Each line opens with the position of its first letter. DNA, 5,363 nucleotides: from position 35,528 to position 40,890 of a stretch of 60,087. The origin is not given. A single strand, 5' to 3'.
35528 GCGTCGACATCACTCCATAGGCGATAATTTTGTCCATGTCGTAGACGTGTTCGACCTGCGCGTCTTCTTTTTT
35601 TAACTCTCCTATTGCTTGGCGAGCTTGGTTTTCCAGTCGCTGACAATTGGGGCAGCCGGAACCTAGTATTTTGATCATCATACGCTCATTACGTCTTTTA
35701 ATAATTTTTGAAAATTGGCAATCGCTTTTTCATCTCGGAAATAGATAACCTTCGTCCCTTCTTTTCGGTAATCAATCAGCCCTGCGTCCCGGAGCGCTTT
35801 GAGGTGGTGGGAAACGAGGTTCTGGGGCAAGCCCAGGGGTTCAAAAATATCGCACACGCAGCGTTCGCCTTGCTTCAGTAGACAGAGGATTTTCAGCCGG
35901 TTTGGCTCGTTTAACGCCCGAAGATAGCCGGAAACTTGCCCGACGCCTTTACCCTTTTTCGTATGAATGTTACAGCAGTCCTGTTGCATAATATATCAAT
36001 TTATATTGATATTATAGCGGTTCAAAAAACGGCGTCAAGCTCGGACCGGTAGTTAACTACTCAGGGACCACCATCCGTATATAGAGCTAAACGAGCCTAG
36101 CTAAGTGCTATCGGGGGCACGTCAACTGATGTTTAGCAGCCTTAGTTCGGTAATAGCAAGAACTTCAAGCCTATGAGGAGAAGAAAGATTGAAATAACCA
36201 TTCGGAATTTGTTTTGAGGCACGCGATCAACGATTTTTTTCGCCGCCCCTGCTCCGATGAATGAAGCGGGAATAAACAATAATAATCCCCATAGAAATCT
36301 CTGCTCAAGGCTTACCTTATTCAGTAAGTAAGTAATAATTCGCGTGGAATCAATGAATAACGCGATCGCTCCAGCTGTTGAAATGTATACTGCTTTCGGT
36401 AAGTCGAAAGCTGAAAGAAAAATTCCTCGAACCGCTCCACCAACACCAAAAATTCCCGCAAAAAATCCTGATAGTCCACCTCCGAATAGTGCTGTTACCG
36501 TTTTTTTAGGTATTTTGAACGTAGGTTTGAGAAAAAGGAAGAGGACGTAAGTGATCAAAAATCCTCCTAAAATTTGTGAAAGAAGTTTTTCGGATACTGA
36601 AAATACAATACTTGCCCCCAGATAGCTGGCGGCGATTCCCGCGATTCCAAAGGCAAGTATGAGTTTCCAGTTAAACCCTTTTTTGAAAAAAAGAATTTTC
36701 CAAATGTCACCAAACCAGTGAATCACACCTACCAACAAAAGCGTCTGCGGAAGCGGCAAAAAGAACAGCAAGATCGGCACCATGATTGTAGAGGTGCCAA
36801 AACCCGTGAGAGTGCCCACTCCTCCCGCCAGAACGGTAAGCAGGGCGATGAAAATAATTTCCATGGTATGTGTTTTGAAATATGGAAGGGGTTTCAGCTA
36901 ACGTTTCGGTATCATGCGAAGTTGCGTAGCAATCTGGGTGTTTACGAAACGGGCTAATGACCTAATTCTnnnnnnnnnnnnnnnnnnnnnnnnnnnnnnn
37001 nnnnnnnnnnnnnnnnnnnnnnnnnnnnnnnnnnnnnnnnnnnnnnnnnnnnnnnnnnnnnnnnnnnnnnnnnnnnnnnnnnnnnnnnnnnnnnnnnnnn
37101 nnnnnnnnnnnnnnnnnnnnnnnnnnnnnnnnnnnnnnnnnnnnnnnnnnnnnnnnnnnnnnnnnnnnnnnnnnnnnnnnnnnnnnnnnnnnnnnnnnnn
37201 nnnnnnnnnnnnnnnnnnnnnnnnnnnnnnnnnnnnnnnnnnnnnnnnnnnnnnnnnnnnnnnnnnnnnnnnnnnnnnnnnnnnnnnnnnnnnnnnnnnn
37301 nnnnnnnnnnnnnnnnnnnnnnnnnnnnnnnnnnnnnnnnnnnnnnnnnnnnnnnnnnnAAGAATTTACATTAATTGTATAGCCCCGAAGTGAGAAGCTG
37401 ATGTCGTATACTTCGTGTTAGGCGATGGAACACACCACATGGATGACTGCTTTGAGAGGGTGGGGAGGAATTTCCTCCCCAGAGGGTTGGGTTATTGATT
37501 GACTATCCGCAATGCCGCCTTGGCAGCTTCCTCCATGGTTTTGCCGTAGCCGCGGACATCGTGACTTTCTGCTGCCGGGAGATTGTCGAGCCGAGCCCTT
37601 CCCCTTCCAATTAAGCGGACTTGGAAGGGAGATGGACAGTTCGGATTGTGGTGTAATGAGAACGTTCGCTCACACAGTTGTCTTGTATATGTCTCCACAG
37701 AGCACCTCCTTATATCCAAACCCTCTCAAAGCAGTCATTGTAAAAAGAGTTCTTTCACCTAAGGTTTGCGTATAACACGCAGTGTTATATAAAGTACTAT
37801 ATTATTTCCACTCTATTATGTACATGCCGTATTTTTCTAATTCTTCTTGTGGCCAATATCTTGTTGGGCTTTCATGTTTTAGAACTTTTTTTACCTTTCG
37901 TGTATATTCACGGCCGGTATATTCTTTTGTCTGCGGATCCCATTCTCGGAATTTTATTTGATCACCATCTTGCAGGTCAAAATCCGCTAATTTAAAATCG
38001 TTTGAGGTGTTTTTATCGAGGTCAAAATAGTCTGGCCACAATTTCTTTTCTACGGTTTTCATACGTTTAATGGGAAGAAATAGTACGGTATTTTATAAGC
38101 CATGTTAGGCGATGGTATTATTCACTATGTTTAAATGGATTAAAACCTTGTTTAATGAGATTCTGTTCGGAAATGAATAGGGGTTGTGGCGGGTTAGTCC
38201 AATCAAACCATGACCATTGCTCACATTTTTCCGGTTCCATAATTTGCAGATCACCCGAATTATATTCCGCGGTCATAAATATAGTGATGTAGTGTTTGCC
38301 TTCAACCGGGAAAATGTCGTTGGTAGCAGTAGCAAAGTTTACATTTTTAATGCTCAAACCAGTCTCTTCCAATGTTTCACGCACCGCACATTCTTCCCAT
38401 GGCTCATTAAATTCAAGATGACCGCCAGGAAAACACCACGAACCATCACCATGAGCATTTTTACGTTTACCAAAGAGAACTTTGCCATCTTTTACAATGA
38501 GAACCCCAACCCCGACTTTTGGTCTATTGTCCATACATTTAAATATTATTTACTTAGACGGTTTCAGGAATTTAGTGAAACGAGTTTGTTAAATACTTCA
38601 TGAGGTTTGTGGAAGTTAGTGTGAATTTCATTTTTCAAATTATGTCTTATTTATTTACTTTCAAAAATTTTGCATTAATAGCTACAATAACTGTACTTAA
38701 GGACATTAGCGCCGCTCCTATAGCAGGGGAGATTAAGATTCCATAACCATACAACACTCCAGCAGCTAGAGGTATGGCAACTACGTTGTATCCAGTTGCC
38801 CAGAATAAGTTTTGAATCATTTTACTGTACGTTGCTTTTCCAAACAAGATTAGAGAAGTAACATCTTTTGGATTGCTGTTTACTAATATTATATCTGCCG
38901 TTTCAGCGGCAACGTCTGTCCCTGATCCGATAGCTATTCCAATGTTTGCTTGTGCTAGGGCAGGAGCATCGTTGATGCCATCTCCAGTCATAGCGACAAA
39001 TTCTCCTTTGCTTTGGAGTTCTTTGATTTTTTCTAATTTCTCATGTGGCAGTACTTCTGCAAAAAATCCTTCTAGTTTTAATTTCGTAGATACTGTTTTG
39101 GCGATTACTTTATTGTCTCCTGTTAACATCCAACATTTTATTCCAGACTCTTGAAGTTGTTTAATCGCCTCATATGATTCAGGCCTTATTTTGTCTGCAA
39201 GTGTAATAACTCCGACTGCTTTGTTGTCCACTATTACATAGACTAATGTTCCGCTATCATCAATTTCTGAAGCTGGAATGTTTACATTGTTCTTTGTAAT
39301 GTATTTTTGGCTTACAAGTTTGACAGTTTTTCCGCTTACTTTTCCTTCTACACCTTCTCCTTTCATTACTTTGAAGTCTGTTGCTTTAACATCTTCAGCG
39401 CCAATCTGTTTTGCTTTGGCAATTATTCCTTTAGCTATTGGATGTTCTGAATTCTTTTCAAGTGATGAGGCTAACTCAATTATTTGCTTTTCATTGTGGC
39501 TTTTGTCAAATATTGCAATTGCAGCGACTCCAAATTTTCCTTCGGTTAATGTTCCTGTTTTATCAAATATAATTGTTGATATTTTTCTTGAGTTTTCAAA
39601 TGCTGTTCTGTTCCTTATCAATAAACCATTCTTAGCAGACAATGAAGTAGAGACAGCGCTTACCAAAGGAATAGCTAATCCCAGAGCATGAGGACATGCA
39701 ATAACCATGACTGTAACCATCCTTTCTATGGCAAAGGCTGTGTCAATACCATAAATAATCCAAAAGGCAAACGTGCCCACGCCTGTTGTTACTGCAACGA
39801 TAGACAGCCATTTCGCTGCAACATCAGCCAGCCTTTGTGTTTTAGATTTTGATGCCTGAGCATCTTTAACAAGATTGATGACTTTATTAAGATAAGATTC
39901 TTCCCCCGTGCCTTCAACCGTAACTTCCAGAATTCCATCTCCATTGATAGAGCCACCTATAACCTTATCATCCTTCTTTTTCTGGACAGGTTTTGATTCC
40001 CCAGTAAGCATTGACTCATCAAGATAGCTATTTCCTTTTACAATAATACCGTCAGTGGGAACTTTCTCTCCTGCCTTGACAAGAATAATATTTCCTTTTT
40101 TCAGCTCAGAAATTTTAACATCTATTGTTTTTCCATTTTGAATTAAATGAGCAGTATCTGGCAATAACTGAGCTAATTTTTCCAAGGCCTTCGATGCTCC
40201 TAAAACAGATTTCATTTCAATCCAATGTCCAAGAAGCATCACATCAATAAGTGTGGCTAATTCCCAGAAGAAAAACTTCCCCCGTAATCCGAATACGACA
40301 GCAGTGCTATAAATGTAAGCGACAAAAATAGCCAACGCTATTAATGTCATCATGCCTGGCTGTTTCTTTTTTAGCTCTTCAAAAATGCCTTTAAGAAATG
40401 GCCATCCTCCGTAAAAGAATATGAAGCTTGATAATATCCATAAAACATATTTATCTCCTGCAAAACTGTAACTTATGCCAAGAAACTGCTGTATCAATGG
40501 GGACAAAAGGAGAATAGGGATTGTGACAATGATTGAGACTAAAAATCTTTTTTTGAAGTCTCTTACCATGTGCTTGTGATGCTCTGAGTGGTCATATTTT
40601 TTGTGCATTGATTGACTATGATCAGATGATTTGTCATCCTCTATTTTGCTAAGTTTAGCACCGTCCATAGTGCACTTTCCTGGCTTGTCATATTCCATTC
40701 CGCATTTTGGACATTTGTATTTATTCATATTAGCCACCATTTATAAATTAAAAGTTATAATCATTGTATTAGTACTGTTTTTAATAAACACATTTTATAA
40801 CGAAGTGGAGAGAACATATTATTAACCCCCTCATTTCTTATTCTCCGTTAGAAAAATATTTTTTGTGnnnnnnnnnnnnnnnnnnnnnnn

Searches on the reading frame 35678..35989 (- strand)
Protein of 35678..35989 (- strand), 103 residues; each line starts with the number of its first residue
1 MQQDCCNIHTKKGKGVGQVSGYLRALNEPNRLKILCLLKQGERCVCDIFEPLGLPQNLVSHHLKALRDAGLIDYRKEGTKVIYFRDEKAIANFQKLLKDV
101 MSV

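Call 9: search_protein_families(library=pfam, proteins=[window:35678-35989:-], max_evalue=0.01)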
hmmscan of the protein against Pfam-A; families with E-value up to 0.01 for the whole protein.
window:35678-35989:- (103 aa): 5 families
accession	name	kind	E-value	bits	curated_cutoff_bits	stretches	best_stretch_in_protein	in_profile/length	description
PF01022.26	HTH_5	-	1.1e-19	70.4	22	1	29-74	2-47/47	Bacterial regulatory protein, arsR family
PF12840.13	HTH_20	-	1.3e-06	28.7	27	1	28-74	3-50/51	Helix-turn-helix domain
PF01978.25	TrmB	-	0.00015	22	25.6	1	36-83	16-62/68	Sugar-specific transcriptional regulator TrmB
PF13412.12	HTH_24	-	0.0019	18.2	21.9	0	31-72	5-47/48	Winged helix-turn-helix DNA-binding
PF02002.24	TFIIE_alpha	-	0.004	17.4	22.9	1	34-77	19-62/105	TFIIE alpha subunit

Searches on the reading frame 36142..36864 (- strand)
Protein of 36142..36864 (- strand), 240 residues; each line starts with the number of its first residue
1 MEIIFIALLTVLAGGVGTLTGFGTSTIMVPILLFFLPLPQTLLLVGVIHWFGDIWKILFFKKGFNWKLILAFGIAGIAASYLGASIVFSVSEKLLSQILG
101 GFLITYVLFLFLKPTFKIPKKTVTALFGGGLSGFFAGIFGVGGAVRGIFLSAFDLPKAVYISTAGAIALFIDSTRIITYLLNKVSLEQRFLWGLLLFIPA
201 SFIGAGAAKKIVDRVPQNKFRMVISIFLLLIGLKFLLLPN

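Call 9: search_protein_families(library=pfam, proteins=[window:36142-36864:-], max_evalue=0.01)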
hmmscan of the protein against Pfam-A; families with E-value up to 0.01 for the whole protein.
window:36142-36864:- (240 aa): 2 families
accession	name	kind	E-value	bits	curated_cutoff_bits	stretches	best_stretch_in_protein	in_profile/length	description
PF01925.25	TauE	-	9.6e-33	114.2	32.6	1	7-234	2-236/237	Sulfite exporter TauE/SafE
PF10439.15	Bacteriocin_IIc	-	0.0024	18.3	27.1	1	91-152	8-57/59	Bacteriocin class II with double-glycine leader peptide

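Call 28: find_encoding_contigs(protein=window:36142-36864:-, flank=10000, max_places=10)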
Protein window:36142-36864:- (240 aa): 1 contig read that carries it; 1 place shown.
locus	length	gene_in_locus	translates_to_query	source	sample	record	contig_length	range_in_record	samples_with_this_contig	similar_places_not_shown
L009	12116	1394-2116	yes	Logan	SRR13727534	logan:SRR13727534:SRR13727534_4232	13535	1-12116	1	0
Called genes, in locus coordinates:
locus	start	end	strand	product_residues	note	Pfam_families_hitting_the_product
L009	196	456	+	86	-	PF12961:DUF3850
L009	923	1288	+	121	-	PF00293:NUDIX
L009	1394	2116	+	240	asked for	PF01925:TauE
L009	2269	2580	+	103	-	PF12840:HTH_20 (weak), PF01022:HTH_5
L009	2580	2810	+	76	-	PF13192:Thioredoxin_3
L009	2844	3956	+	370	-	PF03773:ArsP_1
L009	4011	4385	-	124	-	-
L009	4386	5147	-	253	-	PF19927:DUF6390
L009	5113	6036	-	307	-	PF00892:EamA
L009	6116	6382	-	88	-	-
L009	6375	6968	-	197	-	-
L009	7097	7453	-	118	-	-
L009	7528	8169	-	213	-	-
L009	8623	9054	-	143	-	PF00436:SSB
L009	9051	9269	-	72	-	-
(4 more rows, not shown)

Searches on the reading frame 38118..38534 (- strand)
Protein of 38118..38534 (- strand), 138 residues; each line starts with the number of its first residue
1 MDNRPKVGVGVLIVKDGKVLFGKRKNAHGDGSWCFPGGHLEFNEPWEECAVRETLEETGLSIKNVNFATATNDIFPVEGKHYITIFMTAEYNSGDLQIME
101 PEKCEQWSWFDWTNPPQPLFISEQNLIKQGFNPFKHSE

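Call 9: search_protein_families(library=pfam, proteins=[window:38118-38534:-], max_evalue=0.01)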
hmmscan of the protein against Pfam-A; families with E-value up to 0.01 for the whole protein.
window:38118-38534:- (138 aa): 3 families
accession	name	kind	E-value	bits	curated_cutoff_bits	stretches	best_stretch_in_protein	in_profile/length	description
PF00293.34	NUDIX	-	2.6e-22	79.7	21.1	1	6-115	3-118/134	NUDIX domain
PF14815.12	NUDIX_4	-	5.6e-05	23.3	35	1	9-64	2-55/113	NUDIX domain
PF22327.2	Nudt16-like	-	0.0038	17.6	27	1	30-102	32-106/161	U8 snoRNA-decapping enzyme-like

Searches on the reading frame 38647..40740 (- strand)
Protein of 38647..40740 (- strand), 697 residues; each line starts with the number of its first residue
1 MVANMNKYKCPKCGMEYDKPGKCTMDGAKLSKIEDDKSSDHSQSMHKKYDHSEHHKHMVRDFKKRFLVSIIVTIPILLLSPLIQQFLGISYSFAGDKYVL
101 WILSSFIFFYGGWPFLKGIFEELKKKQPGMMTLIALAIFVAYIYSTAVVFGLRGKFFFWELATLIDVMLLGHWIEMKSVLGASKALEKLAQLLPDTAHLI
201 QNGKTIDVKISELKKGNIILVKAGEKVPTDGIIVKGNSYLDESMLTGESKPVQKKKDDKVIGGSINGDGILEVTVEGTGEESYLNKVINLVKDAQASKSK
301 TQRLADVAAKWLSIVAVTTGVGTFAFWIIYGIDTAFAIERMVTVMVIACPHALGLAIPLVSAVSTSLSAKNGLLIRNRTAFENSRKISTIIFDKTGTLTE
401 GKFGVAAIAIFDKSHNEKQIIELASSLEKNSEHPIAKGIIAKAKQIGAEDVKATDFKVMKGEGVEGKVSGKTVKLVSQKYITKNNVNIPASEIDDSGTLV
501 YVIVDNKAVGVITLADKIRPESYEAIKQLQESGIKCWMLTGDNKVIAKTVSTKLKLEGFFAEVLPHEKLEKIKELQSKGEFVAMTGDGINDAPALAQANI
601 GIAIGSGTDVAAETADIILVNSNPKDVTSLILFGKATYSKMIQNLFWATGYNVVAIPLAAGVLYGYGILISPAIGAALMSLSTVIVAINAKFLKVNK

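Call 9: search_protein_families(library=pfam, proteins=[window:38647-40740:-], max_evalue=0.01)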
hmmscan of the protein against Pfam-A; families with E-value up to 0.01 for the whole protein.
window:38647-40740:- (697 aa): 4 families
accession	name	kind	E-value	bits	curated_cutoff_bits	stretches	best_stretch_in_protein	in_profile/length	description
PF00122.25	E1-E2_ATPase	-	1.1e-54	185.2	28.1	1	192-370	2-180/181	E1-E2 ATPase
PF00702.32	Hydrolase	-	4.3e-32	112.5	26.4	1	387-599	1-191/191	haloacid dehalogenase-like hydrolase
PF08282.18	Hydrolase_3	-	2.6e-07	31.1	20.9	1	573-623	197-247/255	haloacid dehalogenase-like hydrolase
PF12710.13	HAD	-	0.0041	18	27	0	516-595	83-188/189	haloacid dehalogenase-like hydrolase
